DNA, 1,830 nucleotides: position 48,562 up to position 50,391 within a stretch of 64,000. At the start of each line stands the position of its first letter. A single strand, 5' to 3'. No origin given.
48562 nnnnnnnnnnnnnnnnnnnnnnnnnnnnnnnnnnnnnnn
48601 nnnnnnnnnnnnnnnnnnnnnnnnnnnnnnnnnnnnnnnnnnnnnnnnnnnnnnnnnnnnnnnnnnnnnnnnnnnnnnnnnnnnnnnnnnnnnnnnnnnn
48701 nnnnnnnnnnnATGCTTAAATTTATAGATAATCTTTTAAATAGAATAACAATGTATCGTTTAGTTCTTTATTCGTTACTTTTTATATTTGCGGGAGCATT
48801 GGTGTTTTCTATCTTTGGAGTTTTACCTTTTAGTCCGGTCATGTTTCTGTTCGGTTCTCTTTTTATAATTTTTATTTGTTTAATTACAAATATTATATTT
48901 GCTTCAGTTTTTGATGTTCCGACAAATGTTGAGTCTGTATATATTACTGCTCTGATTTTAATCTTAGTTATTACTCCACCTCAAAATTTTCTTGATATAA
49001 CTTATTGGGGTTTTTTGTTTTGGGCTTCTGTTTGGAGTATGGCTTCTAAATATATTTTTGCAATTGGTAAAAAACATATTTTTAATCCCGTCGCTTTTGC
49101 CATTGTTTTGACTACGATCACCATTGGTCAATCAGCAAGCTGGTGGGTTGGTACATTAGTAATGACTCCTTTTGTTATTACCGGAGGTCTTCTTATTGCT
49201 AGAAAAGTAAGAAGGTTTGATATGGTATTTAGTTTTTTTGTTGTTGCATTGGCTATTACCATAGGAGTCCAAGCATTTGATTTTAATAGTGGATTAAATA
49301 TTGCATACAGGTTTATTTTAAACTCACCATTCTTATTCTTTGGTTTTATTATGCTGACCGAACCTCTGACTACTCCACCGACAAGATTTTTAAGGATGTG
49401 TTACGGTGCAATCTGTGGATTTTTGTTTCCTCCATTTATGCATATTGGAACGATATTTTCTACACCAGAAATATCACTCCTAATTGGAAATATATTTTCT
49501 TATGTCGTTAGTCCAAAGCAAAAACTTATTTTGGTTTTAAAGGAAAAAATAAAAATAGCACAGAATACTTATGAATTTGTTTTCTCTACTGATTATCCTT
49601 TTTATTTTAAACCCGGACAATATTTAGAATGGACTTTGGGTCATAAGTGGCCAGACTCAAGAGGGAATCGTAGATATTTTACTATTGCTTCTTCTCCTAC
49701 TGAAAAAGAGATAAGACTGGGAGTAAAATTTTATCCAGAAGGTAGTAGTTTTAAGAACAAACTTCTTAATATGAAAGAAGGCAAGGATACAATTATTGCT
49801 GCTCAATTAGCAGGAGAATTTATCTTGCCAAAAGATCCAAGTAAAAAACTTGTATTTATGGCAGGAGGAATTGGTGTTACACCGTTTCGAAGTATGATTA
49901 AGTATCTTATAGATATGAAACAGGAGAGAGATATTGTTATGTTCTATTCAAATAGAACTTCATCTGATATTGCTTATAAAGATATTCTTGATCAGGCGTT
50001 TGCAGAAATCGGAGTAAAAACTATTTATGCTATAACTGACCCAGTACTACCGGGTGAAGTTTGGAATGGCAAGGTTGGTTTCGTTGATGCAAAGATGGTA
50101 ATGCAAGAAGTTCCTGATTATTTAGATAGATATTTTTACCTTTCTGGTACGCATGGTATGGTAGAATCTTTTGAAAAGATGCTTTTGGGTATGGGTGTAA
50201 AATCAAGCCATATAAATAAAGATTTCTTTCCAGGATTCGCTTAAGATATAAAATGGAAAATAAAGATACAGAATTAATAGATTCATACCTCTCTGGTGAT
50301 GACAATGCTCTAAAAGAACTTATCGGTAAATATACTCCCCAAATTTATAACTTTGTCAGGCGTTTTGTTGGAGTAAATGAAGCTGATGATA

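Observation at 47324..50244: Three-gene flavinylation / transmembrane electron-transfer cassette: FMN-binding protein, ApbE, membrane-FAD/NAD(P)H oxidoreductase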

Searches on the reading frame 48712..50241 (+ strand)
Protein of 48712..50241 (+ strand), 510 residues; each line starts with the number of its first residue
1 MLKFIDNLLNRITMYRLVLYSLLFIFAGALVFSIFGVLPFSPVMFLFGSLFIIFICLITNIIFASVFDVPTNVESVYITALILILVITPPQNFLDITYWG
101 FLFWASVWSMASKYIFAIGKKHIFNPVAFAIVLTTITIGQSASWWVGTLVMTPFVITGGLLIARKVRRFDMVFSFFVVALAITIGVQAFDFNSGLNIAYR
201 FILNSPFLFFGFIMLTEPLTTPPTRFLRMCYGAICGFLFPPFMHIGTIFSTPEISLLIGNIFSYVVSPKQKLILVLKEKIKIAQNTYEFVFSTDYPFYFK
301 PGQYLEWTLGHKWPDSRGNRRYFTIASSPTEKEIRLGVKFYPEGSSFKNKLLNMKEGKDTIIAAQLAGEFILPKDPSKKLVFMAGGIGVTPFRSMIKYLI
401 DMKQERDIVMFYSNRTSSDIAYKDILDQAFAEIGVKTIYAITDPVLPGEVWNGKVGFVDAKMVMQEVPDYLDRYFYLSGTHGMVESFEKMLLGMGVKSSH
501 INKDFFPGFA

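Call 3: search_protein_families(library=pfam, proteins=[window:48712-50241:+], max_evalue=0.01)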
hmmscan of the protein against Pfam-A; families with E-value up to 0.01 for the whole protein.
window:48712-50241:+ (510 aa): 3 families
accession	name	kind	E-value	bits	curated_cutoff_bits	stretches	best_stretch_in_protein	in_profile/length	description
PF00175.26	NAD_binding_1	-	1.5e-13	51.8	22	1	382-488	1-108/109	Oxidoreductase NAD-binding domain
PF00970.30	FAD_binding_6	-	0.00043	21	21.1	1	275-358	3-86/99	Oxidoreductase FAD-binding domain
PF08030.17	NAD_binding_6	-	0.0046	17.5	22.2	1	379-427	3-57/156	Ferric reductase NAD binding domain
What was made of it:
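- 49525..50244 (+): Gene 3, C-terminal cytoplasmic FNR-type FAD/NAD(P)H domain. It contains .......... (49669-49698), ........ (49864-49887) and a C-terminal DFFPGFA. PF00175, E=1.5e-13, and PF00970, E=4e-4 (call 3).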

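Call 4: search_protein_families(library=ncbifam, proteins=[window:48712-50241:+], max_evalue=0.01)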
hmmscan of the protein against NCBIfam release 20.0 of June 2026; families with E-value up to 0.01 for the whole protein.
window:48712-50241:+ (510 aa): 21 families
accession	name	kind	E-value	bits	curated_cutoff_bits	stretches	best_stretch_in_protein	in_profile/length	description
NF058606.1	GlBtMonoRdsGbcB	equivalog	1.3e-27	96.7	500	1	280-504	22-245/362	glycine betaine monooxygenase reductase subunit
NF009805.0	PRK13289.1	equivalog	8e-24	84.3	432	1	298-506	184-392/399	NO-inducible flavohemoprotein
NF005963.0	PRK08051.1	equivalog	8.1e-20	71.1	230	1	281-506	13-230/233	NAD(P)H-flavin reductase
TIGR02160.1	PA_CoA_Oxy5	hypoth_equivalog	6.9e-17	61.3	420.8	1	296-506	30-241/352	1,2-phenylacetyl-CoA epoxidase subunit PaaE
NF040810.1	BenC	equivalog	2.9e-15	56.2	430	1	285-500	118-324/333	benzoate 1,2-dioxygenase electron transfer component BenC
TIGR01941.1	nqrF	equivalog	4.7e-15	55.4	295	1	345-506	243-403/405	NADH:ubiquinone reductase (Na(+)-transporting) subunit F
NF007964.0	PRK10684.1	equivalog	1.7e-14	53.6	383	1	294-506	33-237/333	NADH oxidoreductase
NF052252.1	flav_redu_LuxG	exception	2.3e-13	49.8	340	1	281-492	10-214/232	flavin mononucleotide reductase LuxG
NF008822.0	PRK11872.1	equivalog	2.7e-13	49.6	402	1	297-502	135-331/341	anthranilate 1,2-dioxygenase electron transfer component AntC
NF045803.1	MethMoxFADbindMmoC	equivalog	2.8e-12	46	500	1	296-503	137-337/343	aromatic/alkene monooxygenase hydroxylase FAD-binding subunit MmoC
NF040830.1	sulfhyd_ShyC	equivalog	8.3e-11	41.6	600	1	296-425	36-156/288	NAD(P)-dependent hydrogenase/sulfhydrogenase 2 subunit gamma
NF008178.0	PRK10926.1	equivalog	8.6e-09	35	390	1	299-428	31-157/248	ferredoxin--NADP(+) reductase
NF006220.0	PRK08345.1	subfamily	1.4e-08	34.3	395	1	296-441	40-179/294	cytochrome-c3 hydrogenase subunit gamma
NF000796.0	PRK00054.1-1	equivalog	5.8e-07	29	224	1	274-433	6-143/254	dihydroorotate dehydrogenase electron transfer subunit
TIGR02911.1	sulfite_red_B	equivalog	6.2e-07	28.8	288.6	1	282-501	13-219/261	anaerobic sulfite reductase subunit AsrB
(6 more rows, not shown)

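Call 6: find_homologous_proteins(query=window:48712-50241:+)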
Query window:48712-50241:+ (510 aa): 7836 proteins with E <= 0.001 among 8000 candidates; the best 120 are listed.
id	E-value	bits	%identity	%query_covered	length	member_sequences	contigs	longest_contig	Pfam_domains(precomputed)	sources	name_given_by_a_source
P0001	0.0e+0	1142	100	100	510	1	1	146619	PF00175.27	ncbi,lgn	ncbi:MAG: oxidoreductase [Minisyncoccia bacterium]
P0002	1.4e-284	963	81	100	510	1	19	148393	PF00175.27,PF03116.21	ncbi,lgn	-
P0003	8.3e-263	891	73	100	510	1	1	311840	PF00175.27,PF03116.21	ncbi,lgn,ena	-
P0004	2.6e-222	757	64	100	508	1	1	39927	PF00175.27,PF00970.31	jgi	jgi:glycine betaine catabolism B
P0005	5.8e-220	749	64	100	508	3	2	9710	PF00175.27,PF00970.31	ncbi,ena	-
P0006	1.4e-219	748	64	100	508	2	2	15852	PF00175.27,PF03116.21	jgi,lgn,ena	-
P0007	9.9e-216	735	65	95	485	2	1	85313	PF00175.27,PF03116.21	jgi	jgi:ferredoxin-NADP reductase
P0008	3.5e-214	730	63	100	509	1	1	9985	PF00175.27,PF03116.21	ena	-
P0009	2.5e-210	718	63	97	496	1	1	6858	PF00175.27,PF03116.21,PF00970.31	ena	-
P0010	1.8e-208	712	61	97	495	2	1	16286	PF00175.27,PF03116.21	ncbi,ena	-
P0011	8.2e-208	709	62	100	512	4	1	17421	PF00175.27,PF03116.21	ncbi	ncbi:MAG TPA: RnfABCDGE type electron transport complex subunit D [Candidatus Paceibacterota bacteri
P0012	3.5e-205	701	60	100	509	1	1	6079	PF00175.27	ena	-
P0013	3.6e-205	701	60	100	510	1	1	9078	PF00175.27,PF00970.31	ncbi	ncbi:MAG: FAD-binding oxidoreductase [Candidatus Paceibacterota bacterium]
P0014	3.2e-204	698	60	100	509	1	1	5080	PF00175.27,PF03116.21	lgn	-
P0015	5.1e-202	690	60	100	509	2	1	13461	PF00175.27,PF03116.21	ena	-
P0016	2.3e-201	688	60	100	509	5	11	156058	PF00175.27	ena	-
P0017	1.6e-200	685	58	100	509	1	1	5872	PF00175.27,PF03116.21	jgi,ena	-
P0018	2.8e-200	685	60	100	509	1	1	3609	PF00175.27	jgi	-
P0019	9.4e-200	683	60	100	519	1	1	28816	PF00175.27,PF03116.21,PF00970.31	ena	-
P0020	2.8e-199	681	58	100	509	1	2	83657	PF00175.27,PF03116.21,PF00970.31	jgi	jgi:ferredoxin-NADP reductase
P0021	3.2e-199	681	60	100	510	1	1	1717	PF00175.27,PF03116.21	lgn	-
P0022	8.0e-199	680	60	100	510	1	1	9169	PF00175.27,PF03116.21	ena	-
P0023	1.2e-198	679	58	100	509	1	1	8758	PF00175.27,PF03116.21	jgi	jgi:ferredoxin-NADP reductase/Na+-translocating ferredoxin:NAD+ oxidoreductase RnfD subunit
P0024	1.3e-198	679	58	100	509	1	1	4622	PF00175.27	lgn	-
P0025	1.8e-197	675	58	100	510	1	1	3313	PF00175.27,PF03116.21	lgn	-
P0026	2.2e-197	675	59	100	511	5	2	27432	PF00175.27,PF03116.21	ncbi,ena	-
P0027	2.9e-197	675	60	97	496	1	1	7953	PF00175.27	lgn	-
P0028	3.1e-197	674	60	97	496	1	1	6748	PF00175.27,PF03116.21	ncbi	-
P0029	8.0e-197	673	59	100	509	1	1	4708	PF00175.27,PF03116.21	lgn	-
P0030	8.6e-197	673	60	100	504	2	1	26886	PF00175.27,PF03116.21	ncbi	-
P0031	1.8e-196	672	56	100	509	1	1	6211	PF00175.27,PF03116.21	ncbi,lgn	-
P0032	2.1e-196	672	59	100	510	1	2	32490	PF00175.27,PF03116.21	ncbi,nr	ncbi:MAG: oxidoreductase [Candidatus Pacebacteria bacterium]|nr:oxidoreductase [Candidatus Paceibact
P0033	3.3e-196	671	57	100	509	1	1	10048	PF00175.27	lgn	-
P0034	4.1e-196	671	58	100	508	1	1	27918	PF00175.27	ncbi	-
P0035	5.2e-196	670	58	100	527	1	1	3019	PF00175.27,PF03116.21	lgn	-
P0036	7.2e-196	670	58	100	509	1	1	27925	PF00175.27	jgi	jgi:glycine betaine catabolism B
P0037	8.8e-196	670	60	100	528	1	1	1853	PF00175.27,PF03116.21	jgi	-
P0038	9.4e-196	670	59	100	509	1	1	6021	PF00175.27,PF03116.21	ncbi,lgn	-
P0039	5.6e-195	667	59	100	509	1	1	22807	PF00175.27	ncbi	-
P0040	6.0e-195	667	58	100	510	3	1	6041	PF00175.27,PF03116.21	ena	-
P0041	2.1e-194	665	58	100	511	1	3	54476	PF00175.27,PF03116.21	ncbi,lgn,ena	-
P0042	2.5e-194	665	57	100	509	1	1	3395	PF00175.27,PF03116.21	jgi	jgi:ferredoxin-NADP reductase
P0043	2.7e-194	665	58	100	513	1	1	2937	PF00175.27,PF03116.21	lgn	-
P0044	3.9e-194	664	58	100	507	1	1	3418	PF00175.27,PF03116.21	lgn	-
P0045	4.4e-194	664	56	100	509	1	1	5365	PF00175.27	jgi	jgi:ferredoxin-NADP reductase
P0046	1.4e-193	662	58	100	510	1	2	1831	PF00175.27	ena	-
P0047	1.8e-193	662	58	100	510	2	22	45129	PF00175.27,PF03116.21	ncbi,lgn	-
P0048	1.9e-193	662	58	100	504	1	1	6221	PF00175.27,PF03116.21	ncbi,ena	-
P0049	2.0e-193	662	59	100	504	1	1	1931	PF00175.27,PF03116.21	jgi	-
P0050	2.8e-193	661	58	100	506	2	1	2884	PF00175.27,PF00970.31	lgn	-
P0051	3.0e-193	661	56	100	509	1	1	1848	PF00175.27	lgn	-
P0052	5.7e-193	660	57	100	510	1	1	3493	PF00175.27,PF03116.21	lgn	-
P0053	6.8e-193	660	58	97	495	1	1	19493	PF00175.27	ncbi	-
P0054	6.9e-193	660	58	100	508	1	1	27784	PF00175.27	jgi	jgi:ferredoxin-NADP reductase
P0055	8.7e-193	660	58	100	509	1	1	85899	PF00175.27,PF03116.21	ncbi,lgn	-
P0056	1.2e-192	659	56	100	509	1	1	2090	PF00175.27,PF03116.21,PF08030.18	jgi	jgi:ferredoxin-NADP reductase/Na+-translocating ferredoxin:NAD+ oxidoreductase RnfD subunit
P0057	1.5e-192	659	57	100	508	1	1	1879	PF00175.27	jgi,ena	-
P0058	1.9e-192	659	56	100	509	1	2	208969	PF00175.27,PF03116.21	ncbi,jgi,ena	-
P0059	2.8e-192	658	59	100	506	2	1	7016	PF00175.27,PF03116.21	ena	-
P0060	4.5e-192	657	57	100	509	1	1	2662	PF00175.27,PF03116.21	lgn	-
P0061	4.7e-192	657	56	100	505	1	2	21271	PF00175.27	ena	-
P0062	6.3e-192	657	58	100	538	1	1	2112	PF00175.27,PF03116.21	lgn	-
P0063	6.5e-192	657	59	100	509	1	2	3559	PF00175.27,PF03116.21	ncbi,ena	-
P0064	8.0e-192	657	59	100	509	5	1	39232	PF00175.27,PF03116.21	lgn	-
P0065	1.1e-191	656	59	100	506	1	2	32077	PF00175.27,PF03116.21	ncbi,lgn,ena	-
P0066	1.3e-191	656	57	100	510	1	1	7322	PF00175.27,PF03116.21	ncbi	-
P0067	3.1e-191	655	57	100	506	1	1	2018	PF00175.27,PF03116.21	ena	-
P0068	3.6e-191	654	57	100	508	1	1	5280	PF00175.27,PF03116.21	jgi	jgi:ferredoxin-NADP reductase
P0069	4.0e-191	654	59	100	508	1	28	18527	PF00175.27,PF03116.21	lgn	-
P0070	4.2e-191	654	57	100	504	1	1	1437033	PF00175.27,PF03116.21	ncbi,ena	-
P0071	4.5e-191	654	57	100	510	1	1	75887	PF00175.27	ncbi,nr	ncbi:MAG: oxidoreductase [Patescibacteria group bacterium]|nr:oxidoreductase [Patescibacteria group 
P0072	5.6e-191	654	58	100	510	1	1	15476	PF00175.27,PF03116.21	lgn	-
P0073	5.6e-191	654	58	100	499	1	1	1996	PF00175.27,PF03116.21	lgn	-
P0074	5.9e-191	654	56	97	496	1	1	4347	PF00175.27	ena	-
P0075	7.1e-191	653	59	100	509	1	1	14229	PF00175.27,PF03116.21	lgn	-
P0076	1.0e-190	653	58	100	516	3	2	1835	PF00175.27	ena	-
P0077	1.0e-190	653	58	100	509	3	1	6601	PF00175.27,PF03116.21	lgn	-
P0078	1.1e-190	653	58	100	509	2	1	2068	PF00175.27,PF03116.21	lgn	-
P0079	1.3e-190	653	59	100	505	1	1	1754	PF00175.27,PF03116.21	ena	-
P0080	2.1e-190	652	58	100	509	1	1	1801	PF00175.27,PF03116.21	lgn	-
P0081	3.1e-190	651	58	100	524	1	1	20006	PF00175.27,PF03116.21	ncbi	-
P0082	4.8e-190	651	58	100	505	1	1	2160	PF00175.27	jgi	jgi:ferredoxin-NADP reductase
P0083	5.3e-190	651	56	100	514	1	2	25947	PF00175.27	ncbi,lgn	-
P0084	8.0e-190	650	60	97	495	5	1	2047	PF00175.27,PF03116.21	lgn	-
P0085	8.4e-190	650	57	100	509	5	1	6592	PF00175.27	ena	-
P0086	9.4e-190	650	59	100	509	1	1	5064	PF00175.27,PF03116.21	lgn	-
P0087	9.5e-190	650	56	100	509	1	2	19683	PF00175.27,PF03116.21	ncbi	-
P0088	1.1e-189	650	58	100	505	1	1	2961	PF00175.27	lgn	-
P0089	1.2e-189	649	58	100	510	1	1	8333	PF00175.27,PF03116.21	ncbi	-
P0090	1.4e-189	649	57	100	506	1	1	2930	PF00175.27,PF03116.21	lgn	-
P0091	1.7e-189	649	57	100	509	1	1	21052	PF00175.27,PF03116.21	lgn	-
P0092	2.0e-189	649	56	100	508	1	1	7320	PF00175.27,PF03116.21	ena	-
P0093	2.5e-189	648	57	100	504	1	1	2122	PF00175.27,PF03116.21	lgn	-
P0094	2.6e-189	648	57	100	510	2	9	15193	PF00175.27,PF03116.21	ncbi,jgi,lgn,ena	-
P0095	2.7e-189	648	57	100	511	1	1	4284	PF00175.27,PF03116.21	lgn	-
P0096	2.9e-189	648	58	100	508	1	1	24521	PF00175.27,PF03116.21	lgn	-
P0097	3.5e-189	648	56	100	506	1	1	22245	PF00175.27,PF03116.21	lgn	-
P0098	3.6e-189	648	56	100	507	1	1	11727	PF00175.27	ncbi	-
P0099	6.5e-189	647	56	100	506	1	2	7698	PF00175.27,PF03116.21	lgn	-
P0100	6.6e-189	647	56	100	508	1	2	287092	PF00175.27,PF03116.21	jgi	jgi:ferredoxin-NADP reductase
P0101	7.2e-189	647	55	100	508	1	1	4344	PF00175.27,PF03116.21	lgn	-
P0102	7.9e-189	647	56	100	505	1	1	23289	PF00175.27,PF03116.21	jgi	jgi:ferredoxin-NADP reductase/Na+-translocating ferredoxin:NAD+ oxidoreductase RnfD subunit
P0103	9.9e-189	646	57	100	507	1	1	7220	PF00175.27,PF03116.21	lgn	-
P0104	1.0e-188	646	57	100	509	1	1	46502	PF00175.27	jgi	-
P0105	1.0e-188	646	58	97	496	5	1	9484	PF00175.27,PF03116.21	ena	-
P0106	1.2e-188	646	59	100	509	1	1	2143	PF00175.27,PF03116.21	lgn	-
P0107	1.4e-188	646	57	100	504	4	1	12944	PF00175.27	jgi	-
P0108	1.5e-188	646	56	100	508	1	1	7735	PF00175.27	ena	-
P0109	1.5e-188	646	59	97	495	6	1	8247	PF00175.27,PF03116.21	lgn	-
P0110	1.9e-188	646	56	100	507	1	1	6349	PF00175.27,PF03116.21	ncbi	-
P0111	2.2e-188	645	56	100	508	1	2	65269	PF00175.27,PF03116.21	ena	-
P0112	2.2e-188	645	58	100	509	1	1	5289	PF00175.27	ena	-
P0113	2.5e-188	645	55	100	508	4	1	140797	PF00175.27,PF03116.21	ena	-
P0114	2.6e-188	645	57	100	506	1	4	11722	PF00175.27,PF03116.21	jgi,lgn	-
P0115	3.2e-188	645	57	100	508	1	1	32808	PF00175.27,PF03116.21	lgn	-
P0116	3.8e-188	644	58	100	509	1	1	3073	PF00175.27,PF03116.21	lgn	-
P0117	5.7e-188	644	55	100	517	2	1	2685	PF00175.27,PF03116.21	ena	-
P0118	8.1e-188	643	57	100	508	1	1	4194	PF00175.27,PF03116.21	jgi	jgi:ferredoxin-NADP reductase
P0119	8.4e-188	643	58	100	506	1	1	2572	PF00175.27,PF03116.21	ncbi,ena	-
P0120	8.8e-188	643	57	100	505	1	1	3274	PF00175.27,PF03116.21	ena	-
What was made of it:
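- Most homologues at 55% identity or more carry a precomputed PF03116 hit (call 6).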

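Call 14: search_solved_structures(query=A1, max_evalue=1, show_alignments=0)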
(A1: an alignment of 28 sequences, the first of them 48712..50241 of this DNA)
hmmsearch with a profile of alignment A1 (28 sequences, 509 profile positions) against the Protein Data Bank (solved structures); distinct sequences matched with E-value up to 1: 152 (the best 60 are shown).
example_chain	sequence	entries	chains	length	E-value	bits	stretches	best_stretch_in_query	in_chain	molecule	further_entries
7qty_A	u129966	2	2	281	1.7e-16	63.2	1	351-507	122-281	Na(+)-translocating NADH-quinone reductase subunit F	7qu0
7xk3_F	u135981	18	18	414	2.8e-16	62.4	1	351-508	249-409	Na(+)-translocating NADH-quinone reductase subunit F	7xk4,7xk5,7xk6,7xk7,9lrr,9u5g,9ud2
4u9u_A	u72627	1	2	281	4.3e-16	61.8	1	350-507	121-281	Na(+)-translocating NADH-quinone reductase subunit F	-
8ad4_A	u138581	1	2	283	4.3e-16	61.8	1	350-507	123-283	Na(+)-translocating NADH-quinone reductase subunit F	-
4uaj_A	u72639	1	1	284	4.4e-16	61.8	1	350-507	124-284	Na(+)-translocating NADH-quinone reductase subunit F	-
2r6h_A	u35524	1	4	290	5.6e-16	61.4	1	350-503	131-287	NADH:ubiquinone oxidoreductase, Na translocating, F subunit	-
8a1t_F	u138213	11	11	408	5.8e-16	61.4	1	351-507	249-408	Na(+)-translocating NADH-quinone reductase subunit F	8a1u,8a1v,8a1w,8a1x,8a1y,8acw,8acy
7qu3_A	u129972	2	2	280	7.2e-16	61.1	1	350-507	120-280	Na(+)-translocating NADH-quinone reductase subunit F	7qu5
8ad3_A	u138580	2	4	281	2.5e-15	59.3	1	350-503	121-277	Na(+)-translocating NADH-quinone reductase subunit F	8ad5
2eix_A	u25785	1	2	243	4e-15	58.6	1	270-496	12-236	NADH-cytochrome b5 reductase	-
3ozu_A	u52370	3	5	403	5.5e-14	54.9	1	277-505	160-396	Flavohemoprotein | Flavohemoglobin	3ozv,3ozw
1cqx_A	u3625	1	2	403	6.2e-14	54.7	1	277-505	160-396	FLAVOHEMOPROTEIN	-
7rom_A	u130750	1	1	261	2.6e-13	52.7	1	329-499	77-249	NADH-cytochrome b5 reductase 1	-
1cne_A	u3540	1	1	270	7.7e-13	51.1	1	367-493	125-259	NITRATE REDUCTASE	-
4wqm_A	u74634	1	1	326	8.8e-13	50.9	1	270-504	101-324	Toluene-4-monooxygenase electron transfer component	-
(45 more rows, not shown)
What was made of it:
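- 49525..50244 (+): The best PDB sequence matches are NqrF, E=1.7e-16 (call 14).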

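Call 16: find_related_loci(query=A1, collection=genome_contigs, flank=8000)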
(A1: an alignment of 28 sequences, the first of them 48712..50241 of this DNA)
Query A1 (510 aa) in genome_contigs; peptide patterns used: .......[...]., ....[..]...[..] (x = any residue, [..] = any of these).
600 stretches matched a pattern (row limit reached: there are more); 590 encode a relative of the query (tblastn E <= 1e-3); the best 80 are kept; 80 distinct loci.
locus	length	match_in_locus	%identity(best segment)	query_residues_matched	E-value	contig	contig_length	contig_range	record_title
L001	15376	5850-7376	64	1-510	0e+0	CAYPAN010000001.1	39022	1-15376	MAG TPA_asm: uncultured Candidatus Saccharibacteria bacterium isolate binchicken_co241_293 genome assembly, contig: NODE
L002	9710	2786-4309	64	1-510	0e+0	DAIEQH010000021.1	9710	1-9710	MAG TPA_asm: Candidatus Nomurabacteria bacterium isolate clean1184 NODE_21_length_9710_cov_7.123015, whole genome shotgu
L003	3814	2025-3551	57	1-510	0e+0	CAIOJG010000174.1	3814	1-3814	MAG: Candidatus Magasanikbacteria bacterium isolate AM_bin-3693 genome assembly, contig: bin-3693:174/190, whole genome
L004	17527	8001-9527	58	1-510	0e+0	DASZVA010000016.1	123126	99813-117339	MAG TPA_asm: Candidatus Peribacteraceae bacterium isolate SMAG_U6119 k141_573465, whole genome shotgun sequence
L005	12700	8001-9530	58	1-510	0e+0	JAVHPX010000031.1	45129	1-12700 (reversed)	MAG: Candidatus Paceibacterota bacterium isolate WB01no19_32_21 NODE_324_length_45129_cov_12.949283, whole genome shotgu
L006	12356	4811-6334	56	1-509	0e+0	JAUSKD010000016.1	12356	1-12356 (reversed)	MAG: Candidatus Peribacter sp. isolate E14_metabat.bin.351 E14_k141_764596, whole genome shotgun sequence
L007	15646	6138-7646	56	1-509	0e+0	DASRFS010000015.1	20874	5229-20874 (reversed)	MAG TPA_asm: Patescibacteria group bacterium isolate SMAG_U10038 k141_1689002, whole genome shotgun sequence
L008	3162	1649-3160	57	1-505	0e+0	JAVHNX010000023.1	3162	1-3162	MAG: Candidatus Paceibacterota bacterium isolate WB02no17_34_18 NODE_26486_length_3162_cov_10.907950, whole genome shotg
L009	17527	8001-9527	55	1-509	0e+0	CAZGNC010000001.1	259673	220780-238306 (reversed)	MAG TPA_asm: uncultured Candidatus Saccharibacteria bacterium isolate SRP292972_co1_17 genome assembly, contig: NODE_62_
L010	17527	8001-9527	56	1-510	0e+0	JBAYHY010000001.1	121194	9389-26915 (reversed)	MAG: Candidatus Paceibacterota bacterium isolate SO_2016_GW1_160 scaffold00339_OW334_2016, whole genome shotgun sequence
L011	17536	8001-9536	56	1-510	0e+0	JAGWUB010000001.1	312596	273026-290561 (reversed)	MAG: Patescibacteria group bacterium isolate REEB387 contig-150_4, whole genome shotgun sequence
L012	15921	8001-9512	59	1-509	0e+0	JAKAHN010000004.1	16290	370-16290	MAG: bacterium isolate WY3.bin111 NODE_6090_length_16290_cov_1.289055, whole genome shotgun sequence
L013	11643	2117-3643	54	1-510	0e+0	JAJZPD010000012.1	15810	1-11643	MAG: bacterium isolate SKS1.bin112 NODE_6630_length_15810_cov_2.305618, whole genome shotgun sequence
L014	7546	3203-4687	54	1-510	0e+0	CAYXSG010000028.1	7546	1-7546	MAG TPA_asm: uncultured Candidatus Saccharibacteria bacterium isolate binchicken_co54_30 genome assembly, contig: NODE_1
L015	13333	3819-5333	54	1-509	0e+0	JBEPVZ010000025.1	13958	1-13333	MAG: Candidatus Daviesbacteria bacterium isolate 22E.vamb.044 NODE_3802_length_13958_cov_6.964900, whole genome shotgun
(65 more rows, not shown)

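Call 23: predict_structure(alignment_id=A1)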
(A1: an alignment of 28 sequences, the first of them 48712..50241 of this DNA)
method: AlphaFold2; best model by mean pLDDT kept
length: 510 residues; sequences in the alignment: 28
mean_pLDDT: 85.3   pTM: 0.75
mean pLDDT of the five models: 85.3, 85.2, 84.2, 82.4, 80.4
residues with pLDDT >= 90: 223; 70-90: 235; 50-70: 46; < 50: 6
segments of 3 or more residues with pLDDT < 50: 506-510
pLDDT, mean of each block of 10 residues (from residue 1): 66 78 94 91 94 94 78 80 91 90 91 67 74 79 83 90 80 94 89 89 88 77 80 91 69 86 73 90 93 82 82 72 86 90 81 91 75 88 91 94 95 93 94 96 85 92 96 91 86 95 55
secondary structure, 60 per line:
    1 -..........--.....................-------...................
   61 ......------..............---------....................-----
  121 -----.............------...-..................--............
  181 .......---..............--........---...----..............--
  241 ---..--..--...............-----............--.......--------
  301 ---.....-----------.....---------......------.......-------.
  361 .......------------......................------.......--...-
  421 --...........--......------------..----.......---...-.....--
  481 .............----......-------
elements in order: H2-11 H14-34 H42-66 H73-86 H96-115 H126-138 H149-166 H169-187 H191-204 H207-214 H225-238 H252-266 E272-283 E286-292 E304-308 E320-324 E334-339 H346-352 E360-367 E380-385 H386-401 E408-414 H423-433 E436-441 H460-466 E474-478 H481-493 E501-503
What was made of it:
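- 49525..50244 (+): The model has mean pLDDT 85 (call 23).
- Checked: The membrane domain has about 10 helices in the AlphaFold2 model (call 23), not 8.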
